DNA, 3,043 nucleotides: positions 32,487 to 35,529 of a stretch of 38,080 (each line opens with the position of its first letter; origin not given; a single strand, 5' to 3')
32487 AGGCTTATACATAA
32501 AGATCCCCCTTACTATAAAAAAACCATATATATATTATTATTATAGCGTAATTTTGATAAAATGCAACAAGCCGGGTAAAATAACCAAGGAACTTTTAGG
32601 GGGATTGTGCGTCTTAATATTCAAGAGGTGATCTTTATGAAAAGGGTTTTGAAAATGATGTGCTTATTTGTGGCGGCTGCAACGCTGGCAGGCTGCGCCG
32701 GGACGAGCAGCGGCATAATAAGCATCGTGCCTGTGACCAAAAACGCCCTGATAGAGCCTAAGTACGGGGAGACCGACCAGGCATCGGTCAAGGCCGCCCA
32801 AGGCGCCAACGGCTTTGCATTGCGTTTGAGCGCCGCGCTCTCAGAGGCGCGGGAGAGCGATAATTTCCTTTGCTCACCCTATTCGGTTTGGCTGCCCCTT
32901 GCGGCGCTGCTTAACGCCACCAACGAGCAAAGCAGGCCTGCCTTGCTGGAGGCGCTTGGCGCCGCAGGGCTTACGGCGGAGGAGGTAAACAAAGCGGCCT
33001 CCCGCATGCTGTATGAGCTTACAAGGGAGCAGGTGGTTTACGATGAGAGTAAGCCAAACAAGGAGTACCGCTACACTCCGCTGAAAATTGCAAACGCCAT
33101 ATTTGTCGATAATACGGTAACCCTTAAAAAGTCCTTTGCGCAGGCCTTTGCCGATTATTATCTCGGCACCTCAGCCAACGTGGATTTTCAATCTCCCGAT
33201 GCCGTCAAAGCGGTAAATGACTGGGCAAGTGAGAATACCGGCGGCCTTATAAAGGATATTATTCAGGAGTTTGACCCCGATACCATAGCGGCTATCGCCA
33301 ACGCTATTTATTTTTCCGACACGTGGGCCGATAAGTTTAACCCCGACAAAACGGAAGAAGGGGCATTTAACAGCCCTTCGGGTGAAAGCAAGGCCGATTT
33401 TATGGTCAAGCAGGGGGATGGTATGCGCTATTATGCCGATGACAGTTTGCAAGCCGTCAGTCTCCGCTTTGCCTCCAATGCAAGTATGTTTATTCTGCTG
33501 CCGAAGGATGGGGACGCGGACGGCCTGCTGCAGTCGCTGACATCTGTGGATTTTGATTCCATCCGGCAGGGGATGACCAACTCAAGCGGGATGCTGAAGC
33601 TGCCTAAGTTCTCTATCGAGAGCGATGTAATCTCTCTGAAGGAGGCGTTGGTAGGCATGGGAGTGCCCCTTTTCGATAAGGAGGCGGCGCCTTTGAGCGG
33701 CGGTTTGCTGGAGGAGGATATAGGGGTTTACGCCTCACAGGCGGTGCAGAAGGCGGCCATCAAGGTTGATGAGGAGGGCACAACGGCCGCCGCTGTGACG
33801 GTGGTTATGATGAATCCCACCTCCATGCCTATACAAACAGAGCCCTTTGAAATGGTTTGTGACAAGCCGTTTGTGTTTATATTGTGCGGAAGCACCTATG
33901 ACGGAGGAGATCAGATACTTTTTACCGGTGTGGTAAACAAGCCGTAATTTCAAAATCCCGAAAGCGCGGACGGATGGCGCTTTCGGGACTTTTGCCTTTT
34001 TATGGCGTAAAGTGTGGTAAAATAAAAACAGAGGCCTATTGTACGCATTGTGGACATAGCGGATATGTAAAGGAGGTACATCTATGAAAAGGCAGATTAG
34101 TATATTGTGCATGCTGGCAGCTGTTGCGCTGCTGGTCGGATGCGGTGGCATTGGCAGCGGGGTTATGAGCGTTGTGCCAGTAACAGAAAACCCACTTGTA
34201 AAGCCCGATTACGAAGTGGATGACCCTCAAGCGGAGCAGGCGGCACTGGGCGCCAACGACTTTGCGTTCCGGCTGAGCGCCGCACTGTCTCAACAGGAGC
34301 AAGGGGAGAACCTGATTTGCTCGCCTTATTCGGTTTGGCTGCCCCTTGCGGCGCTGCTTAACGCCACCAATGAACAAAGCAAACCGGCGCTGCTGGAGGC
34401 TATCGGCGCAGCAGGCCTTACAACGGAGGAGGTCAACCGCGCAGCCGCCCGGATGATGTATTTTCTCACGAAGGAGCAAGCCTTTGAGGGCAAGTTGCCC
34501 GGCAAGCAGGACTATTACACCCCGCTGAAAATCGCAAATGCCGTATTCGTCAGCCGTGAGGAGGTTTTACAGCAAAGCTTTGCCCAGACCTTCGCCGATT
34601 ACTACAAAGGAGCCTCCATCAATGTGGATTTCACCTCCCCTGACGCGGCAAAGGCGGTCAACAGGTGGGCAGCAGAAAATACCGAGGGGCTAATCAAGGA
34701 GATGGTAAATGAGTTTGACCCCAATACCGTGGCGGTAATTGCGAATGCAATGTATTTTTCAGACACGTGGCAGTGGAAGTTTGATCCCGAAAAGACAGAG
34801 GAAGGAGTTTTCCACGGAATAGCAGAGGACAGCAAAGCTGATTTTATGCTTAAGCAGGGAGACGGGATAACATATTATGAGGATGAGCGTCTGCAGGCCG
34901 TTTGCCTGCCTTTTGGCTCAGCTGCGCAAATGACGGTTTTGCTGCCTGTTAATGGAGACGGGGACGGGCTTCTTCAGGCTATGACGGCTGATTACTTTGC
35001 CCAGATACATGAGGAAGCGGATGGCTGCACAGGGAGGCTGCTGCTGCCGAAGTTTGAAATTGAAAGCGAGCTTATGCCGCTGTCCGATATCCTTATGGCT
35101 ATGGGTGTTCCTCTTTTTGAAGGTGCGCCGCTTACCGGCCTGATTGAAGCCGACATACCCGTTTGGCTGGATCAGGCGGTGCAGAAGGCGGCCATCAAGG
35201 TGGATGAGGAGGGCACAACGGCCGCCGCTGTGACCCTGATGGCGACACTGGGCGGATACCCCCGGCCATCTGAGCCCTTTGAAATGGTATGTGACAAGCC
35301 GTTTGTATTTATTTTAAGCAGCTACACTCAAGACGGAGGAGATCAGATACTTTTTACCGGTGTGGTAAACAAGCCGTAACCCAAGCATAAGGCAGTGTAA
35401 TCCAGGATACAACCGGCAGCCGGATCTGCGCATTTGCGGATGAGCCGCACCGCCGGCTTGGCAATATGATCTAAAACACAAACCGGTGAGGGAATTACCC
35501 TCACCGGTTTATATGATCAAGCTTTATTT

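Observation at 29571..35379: Protease/inhibitor neighbourhood: secreted papain-fold peptidase, two anchored paralogues, HxlR regulator, two lipoprotein serpins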

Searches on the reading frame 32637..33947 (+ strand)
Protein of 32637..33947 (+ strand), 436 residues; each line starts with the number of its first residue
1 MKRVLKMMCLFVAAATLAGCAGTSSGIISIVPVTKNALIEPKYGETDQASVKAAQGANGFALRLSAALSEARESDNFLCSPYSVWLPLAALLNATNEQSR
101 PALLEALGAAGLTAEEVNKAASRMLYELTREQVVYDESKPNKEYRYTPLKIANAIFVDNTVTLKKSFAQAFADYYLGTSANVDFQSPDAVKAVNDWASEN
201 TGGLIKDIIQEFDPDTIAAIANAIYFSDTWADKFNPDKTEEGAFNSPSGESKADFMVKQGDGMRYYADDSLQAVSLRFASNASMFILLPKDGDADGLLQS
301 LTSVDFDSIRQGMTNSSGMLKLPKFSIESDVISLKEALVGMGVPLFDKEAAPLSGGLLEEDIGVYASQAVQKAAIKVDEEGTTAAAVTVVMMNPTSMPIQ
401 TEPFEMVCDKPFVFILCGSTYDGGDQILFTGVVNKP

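Call 3: search_protein_families(library=pfam, proteins=[window:32637-33947:+], max_evalue=0.1)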
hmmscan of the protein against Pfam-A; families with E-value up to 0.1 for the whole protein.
window:32637-33947:+ (436 aa): 1 family
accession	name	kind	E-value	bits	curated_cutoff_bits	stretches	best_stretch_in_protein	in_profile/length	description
PF00079.25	Serpin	-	3.1e-79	267.3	27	1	57-436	3-370/370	Serpin (serine protease inhibitor)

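Call 4: search_protein_families(library=ncbifam, proteins=[window:32637-33947:+], max_evalue=0.1)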
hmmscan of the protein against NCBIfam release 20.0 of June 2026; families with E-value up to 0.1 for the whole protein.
window:32637-33947:+ (436 aa): 0 families

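Call 30: find_related_loci(query=A4, collection=genome_contigs, flank=10000)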
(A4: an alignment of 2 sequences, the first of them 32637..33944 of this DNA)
Query A4 (436 aa) in genome_contigs; peptide patterns used: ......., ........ (x = any residue, [..] = any of these).
99 stretches matched a pattern; 6 encode a relative of the query (tblastn E <= 1e-3); 6 distinct loci.
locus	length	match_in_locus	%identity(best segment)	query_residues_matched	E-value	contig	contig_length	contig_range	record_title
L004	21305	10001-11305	48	2-436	4e-131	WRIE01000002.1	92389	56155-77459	MAG: Eubacteriaceae bacterium isolate Nt197P3bin28 Ga0082212_10000185, whole genome shotgun sequence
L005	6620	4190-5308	51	53-434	7e-124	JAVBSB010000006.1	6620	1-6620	MAG: Oscillospiraceae bacterium isolate EPI_MAG_00212 c_000000084634, whole genome shotgun sequence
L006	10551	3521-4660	50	47-434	2e-104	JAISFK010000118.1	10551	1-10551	MAG: Clostridiales bacterium isolate Gx485_bin32 k119_6175678, whole genome shotgun sequence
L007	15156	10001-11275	47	1-436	1e-129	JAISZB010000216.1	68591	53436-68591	MAG: Clostridiales bacterium isolate Nc350_bin65 k119_2689394, whole genome shotgun sequence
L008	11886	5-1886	42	45-436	3e-84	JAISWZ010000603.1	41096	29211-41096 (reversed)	MAG: Clostridiales bacterium isolate Nc350_bin154 k119_2813971, whole genome shotgun sequence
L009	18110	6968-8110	50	53-436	2e-118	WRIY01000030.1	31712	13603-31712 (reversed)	MAG: Eubacteriaceae bacterium isolate Nt197P3bin63 Ga0082212_10001786, whole genome shotgun sequence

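Call 63: list_cluster_members(proteins=[P0014, P0013, P0004, P0005, P0012, L013:3093-3614:+, L013:3652-4152:+, window:32637-33944:+, window:34084-35376:+])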
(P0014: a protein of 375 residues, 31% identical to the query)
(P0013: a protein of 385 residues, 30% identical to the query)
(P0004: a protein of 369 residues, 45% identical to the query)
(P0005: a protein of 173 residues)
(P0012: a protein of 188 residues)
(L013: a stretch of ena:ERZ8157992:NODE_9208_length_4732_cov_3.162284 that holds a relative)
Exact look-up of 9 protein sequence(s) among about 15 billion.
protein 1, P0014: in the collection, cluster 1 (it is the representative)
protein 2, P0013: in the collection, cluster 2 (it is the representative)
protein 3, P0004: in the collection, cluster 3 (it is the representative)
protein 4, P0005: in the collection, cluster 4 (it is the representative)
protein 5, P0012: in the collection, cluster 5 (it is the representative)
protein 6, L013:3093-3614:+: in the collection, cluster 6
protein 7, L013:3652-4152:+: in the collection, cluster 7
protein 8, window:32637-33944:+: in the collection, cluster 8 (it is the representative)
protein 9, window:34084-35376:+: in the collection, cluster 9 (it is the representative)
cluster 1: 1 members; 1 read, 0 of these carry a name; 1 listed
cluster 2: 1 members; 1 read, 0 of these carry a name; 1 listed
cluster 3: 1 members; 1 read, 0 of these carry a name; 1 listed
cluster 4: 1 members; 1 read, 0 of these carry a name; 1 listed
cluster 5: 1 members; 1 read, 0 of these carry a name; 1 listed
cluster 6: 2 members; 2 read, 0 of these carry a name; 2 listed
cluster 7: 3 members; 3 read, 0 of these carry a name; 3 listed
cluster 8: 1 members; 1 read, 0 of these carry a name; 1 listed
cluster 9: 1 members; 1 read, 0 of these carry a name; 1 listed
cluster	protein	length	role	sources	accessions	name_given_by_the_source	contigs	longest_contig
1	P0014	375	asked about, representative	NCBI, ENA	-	-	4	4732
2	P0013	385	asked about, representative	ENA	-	-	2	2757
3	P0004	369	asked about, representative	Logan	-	-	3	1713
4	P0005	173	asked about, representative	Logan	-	-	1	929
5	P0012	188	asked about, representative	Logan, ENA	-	-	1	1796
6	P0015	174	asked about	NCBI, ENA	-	-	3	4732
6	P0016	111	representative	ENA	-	-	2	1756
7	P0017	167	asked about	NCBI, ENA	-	-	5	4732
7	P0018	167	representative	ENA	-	-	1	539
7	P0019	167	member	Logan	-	-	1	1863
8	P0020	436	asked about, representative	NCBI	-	-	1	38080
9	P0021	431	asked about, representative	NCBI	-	-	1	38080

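Call 64: search_solved_structures(query=window:32637-33944:+, max_evalue=1e-20, show_alignments=1)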
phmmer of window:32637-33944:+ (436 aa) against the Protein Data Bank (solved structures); distinct sequences matched with E-value up to 1e-20: 138 (the best 60 are shown).
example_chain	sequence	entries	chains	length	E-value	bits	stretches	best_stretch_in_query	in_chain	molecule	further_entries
6ee5_A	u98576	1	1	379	5.6e-49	170.6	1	48-433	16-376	Conserpin-AATRCL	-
5cdx_A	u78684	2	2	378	1.4e-48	169.3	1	48-433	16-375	Conserpin | Conserpin in the latent state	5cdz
5ce0_A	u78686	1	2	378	4.9e-48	167.5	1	48-433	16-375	Native conserpin with Z-variant (E342K)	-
5ncs_A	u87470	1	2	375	3.5e-33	118.6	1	76-418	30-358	Serpin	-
3nda_A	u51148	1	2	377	4.7e-33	118.2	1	50-435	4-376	Serpin-2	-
9j88_B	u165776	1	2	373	5.6e-32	114.6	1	67-420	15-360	Serine proteinase inhibitor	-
2ol2_A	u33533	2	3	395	7.5e-32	114.2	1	55-436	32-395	Plasma serine protease inhibitor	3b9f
2hi9_A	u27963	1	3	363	1.7e-31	113.1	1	60-436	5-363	Plasma serine protease inhibitor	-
7qtz_A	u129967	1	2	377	1.8e-30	109.6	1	56-434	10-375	Putative salivary serpin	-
1lq8_A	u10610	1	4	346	1.2e-29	107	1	55-390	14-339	plasma serine protease inhibitor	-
3dy0_A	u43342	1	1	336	1.6e-29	106.6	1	56-389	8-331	N-terminus Plasma serine protease inhibitor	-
1sek_A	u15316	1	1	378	9e-29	104.1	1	44-416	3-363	SERPIN K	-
9vdi_A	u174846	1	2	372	5.3e-28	101.5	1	59-419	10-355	Alpha-1-antitrypsin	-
5ncu_A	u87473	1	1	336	5.6e-28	101.4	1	76-392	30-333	Serpin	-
5hgc_A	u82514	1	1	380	7.1e-28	101.1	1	57-402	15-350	Serpin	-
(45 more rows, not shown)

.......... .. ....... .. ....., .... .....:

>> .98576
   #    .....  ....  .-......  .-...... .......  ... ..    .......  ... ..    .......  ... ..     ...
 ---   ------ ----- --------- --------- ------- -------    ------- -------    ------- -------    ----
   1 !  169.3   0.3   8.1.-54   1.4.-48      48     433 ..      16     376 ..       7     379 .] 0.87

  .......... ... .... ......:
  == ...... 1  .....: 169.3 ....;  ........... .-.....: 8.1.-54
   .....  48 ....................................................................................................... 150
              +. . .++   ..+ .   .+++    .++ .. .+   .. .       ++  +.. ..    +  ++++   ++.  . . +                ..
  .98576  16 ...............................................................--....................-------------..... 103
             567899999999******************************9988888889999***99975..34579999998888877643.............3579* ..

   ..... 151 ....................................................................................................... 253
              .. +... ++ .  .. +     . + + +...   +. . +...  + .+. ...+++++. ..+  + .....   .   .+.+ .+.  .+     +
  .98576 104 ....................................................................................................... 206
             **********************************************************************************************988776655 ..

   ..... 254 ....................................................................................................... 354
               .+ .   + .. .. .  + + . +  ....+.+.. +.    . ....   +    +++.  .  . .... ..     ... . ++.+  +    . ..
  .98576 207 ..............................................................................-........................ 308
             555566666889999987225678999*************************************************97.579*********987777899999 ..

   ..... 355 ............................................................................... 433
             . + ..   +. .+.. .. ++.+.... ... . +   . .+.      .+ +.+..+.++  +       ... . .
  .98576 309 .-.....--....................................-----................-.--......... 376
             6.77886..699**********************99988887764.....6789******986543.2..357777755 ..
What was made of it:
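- Closest known: Bacterial serpins. Same: PDB relatives include miropin and tengpin (call 64).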

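Call 70: search_protein_families(library=phrogs, proteins=[P0015, P0017], max_evalue=0.1)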
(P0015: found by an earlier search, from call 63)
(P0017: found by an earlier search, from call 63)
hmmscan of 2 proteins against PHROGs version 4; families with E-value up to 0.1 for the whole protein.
P0015 (174 aa): 0 families

P0017 (167 aa): 0 families

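Call 71: search_protein_families(library=pfam, proteins=[P0015, P0017], max_evalue=1)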
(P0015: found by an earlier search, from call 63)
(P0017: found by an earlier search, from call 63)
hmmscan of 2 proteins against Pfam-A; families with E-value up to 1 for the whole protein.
P0015 (174 aa): 0 families

P0017 (167 aa): 0 families

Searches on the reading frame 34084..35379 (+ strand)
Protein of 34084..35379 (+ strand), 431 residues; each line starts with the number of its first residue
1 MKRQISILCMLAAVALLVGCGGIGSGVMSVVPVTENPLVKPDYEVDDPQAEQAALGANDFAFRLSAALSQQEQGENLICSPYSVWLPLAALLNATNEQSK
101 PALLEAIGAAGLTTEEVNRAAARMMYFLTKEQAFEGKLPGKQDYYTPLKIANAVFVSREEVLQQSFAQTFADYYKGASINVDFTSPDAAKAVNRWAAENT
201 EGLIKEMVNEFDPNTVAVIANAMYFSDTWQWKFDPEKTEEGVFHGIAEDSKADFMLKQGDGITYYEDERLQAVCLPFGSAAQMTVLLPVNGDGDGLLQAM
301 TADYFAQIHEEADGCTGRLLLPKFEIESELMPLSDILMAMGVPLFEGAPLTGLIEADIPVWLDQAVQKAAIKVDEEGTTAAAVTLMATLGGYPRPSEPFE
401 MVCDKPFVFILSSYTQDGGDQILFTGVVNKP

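Call 3: search_protein_families(library=pfam, proteins=[window:34084-35379:+], max_evalue=0.1)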
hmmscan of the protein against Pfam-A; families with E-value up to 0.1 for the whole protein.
window:34084-35379:+ (431 aa): 2 families
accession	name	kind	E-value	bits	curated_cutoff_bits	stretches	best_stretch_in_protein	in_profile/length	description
PF00079.25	Serpin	-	6.1e-74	249.9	27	1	57-431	3-370/370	Serpin (serine protease inhibitor)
PF00045.24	Hemopexin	-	0.087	13.2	21.3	0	225-249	15-39/45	Hemopexin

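Call 4: search_protein_families(library=ncbifam, proteins=[window:34084-35379:+], max_evalue=0.1)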
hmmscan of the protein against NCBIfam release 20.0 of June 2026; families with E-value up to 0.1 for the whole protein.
window:34084-35379:+ (431 aa): 0 families

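Call 70: search_protein_families(library=phrogs, proteins=[P0015, P0017], max_evalue=0.1)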
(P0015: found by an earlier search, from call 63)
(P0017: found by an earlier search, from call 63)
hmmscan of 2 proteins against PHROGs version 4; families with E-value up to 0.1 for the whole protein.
P0015 (174 aa): 0 families

P0017 (167 aa): 0 families

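Call 71: search_protein_families(library=pfam, proteins=[P0015, P0017], max_evalue=1)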
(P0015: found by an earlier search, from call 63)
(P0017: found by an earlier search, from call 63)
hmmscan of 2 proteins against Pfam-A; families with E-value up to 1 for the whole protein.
P0015 (174 aa): 0 families

P0017 (167 aa): 0 families
